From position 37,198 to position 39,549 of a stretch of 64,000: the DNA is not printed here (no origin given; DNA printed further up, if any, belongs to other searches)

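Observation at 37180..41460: Low-GC two-gene island: coiled-coil SMC/ABC-type ATPase coupled to a kinase-fold protein (candidate undescribed defence-like system)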

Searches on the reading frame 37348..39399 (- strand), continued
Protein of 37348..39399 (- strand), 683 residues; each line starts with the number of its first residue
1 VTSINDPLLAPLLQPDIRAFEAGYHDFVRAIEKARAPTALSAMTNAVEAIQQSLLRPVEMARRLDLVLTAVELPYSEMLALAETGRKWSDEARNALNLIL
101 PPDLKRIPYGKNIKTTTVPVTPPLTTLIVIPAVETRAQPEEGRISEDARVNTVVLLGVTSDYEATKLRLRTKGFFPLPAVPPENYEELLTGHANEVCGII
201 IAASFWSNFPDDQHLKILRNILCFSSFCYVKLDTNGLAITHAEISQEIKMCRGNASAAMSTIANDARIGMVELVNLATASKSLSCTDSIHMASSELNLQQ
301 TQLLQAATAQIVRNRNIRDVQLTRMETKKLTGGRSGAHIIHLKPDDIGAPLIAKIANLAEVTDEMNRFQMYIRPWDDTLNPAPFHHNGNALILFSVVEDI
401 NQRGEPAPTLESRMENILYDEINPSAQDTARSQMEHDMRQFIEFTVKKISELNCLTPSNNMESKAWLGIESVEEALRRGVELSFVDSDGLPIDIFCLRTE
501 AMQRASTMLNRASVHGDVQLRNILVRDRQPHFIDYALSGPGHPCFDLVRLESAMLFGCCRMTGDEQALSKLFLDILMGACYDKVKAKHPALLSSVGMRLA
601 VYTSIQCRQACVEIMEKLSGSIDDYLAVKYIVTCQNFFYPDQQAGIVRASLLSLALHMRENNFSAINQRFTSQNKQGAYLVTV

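Call 93: search_protein_families(library=pfam, proteins=[L130:4296-6617:+, L130:1996-4164:-, L130:6891-7457:-, L130:1120-1734:+, L136:1850-4189:+, L136:1233-1763:+, L136:4189-4692:-, L136:809-1198:+], max_evalue=0.001)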
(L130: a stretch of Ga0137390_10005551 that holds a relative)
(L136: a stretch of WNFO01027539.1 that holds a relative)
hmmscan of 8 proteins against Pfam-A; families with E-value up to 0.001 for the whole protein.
L130:4296-6617:+ (774 aa): 3 families
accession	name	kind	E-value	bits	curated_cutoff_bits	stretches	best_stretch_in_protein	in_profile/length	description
PF19974.5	TCAD9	-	2.5e-16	60.3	40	1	549-712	254-416/429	Ternary complex associated domain 9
PF01636.29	APH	-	1.4e-10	41.8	23.2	1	430-639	2-209/239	Phosphotransferase enzyme family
PF06114.19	Peptidase_M78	-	7.3e-10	39.2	22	1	70-147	29-102/123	IrrE N-terminal-like domain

L130:1996-4164:- (722 aa): 4 families
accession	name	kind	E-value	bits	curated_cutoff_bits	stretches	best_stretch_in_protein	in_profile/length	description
PF04471.18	Mrr_cat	-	3.4e-24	85.6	21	1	601-715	4-114/115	Restriction endonuclease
PF22722.2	NA-iREase1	-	4e-07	30.4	27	1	606-712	1-104/106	NACHT-associated inactive Restriction Endonuclease 1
PF13156.12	Mrr_cat_2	-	1.5e-06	28.6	22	1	624-706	22-104/127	Restriction endonuclease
PF10356.15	RRG7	-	0.00019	21.4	22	1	645-703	83-144/185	Required for respiratory growth protein 7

L130:6891-7457:- (188 aa): 0 families

L130:1120-1734:+ (205 aa): 0 families

L136:1850-4189:+ (780 aa): 3 families
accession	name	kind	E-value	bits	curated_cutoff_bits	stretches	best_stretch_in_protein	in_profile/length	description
PF06114.19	Peptidase_M78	-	1.3e-13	51.3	22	1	71-148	26-98/123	IrrE N-terminal-like domain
PF19974.5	TCAD9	-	1.7e-12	47.7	40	1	620-751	287-424/429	Ternary complex associated domain 9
PF01636.29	APH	-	5.6e-09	36.5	23.2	1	603-670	138-209/239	Phosphotransferase enzyme family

L136:1233-1763:+ (177 aa): 1 family
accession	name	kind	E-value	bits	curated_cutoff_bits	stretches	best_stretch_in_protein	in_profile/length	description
PF12728.13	HTH_17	-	1.4e-05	25.7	27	1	122-172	1-51/51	Helix-turn-helix domain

L136:4189-4692:- (167 aa): 0 families

L136:809-1198:+ (130 aa): 0 families

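Call 101: fold_search(model_id=the predicted structure, library=viral)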
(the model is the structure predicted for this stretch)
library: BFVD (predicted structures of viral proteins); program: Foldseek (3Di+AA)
matches with E <= 10: 356; with E <= 0.001: 2
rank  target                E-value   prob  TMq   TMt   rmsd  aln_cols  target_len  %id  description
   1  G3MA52                2.7e-05  1.00  0.32  0.56   8.2       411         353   12  Gp311 [Bacillus phage G]
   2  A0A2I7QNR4            1.2e-04  1.00  0.18  0.30  17.2       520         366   11  (no name in the UniProt tables at hand)
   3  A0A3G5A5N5            1.6e-03  1.00  0.18  0.27  16.5       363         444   11  Putative serine/threonine-protein kinase pim-2-like protein [Harvfovirus sp.]
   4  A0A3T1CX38            1.6e-03  1.00  0.21  0.14  18.7       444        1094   11  Uncharacterized protein [Acanthamoeba castellanii medusavirus J1]
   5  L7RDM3                1.7e-03  0.97  0.20  0.26  19.0       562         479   10  Phosphoinositide 3-kinase [Acanthamoeba polyphaga moumouvirus]
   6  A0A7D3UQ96            1.8e-03  1.00  0.23  0.45   9.5       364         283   15  Euykaryotic ethanolamine kinase [Fadolivirus FV1/VV64]
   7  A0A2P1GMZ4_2          2.4e-03  1.00  0.21  0.11  12.5       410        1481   12  Replicase polyprotein 1ab [Hainan hebius popei torovirus]
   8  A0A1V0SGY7            3.2e-03  1.00  0.18  0.39  18.0       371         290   10  Serine/threonine protein kinase [Hokovirus HKV1]
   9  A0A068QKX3            3.3e-03  1.00  0.24  0.53   5.6       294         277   14  Choline/ ethanolamine kinase, (PKC-like) [Armadillidium vulgare iridescent virus]
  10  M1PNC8                3.8e-03  0.98  0.18  0.18  18.0       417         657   11  Kinase [Moumouvirus goulette]
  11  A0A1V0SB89            5.3e-03  1.00  0.21  0.26  13.7       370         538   11  UDP-N-acetylglucosamine diphosphorylase [Catovirus CTV1]
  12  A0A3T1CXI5            6.0e-03  1.00  0.19  0.35  17.5       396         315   10  Ser/Thr protein kinase [Acanthamoeba castellanii medusavirus J1]
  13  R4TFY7                6.3e-03  1.00  0.20  0.49  13.2       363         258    8  (no name in the UniProt tables at hand)
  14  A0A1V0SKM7            6.6e-03  1.00  0.19  0.32  17.1       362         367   11  non-specific serine/threonine protein kinase [Klosneuvirus KNV1]
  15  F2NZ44                7.2e-03  1.00  0.20  0.36  11.7       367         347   10  non-specific serine/threonine protein kinase [Diadromus pulchellus ascovirus 4a]
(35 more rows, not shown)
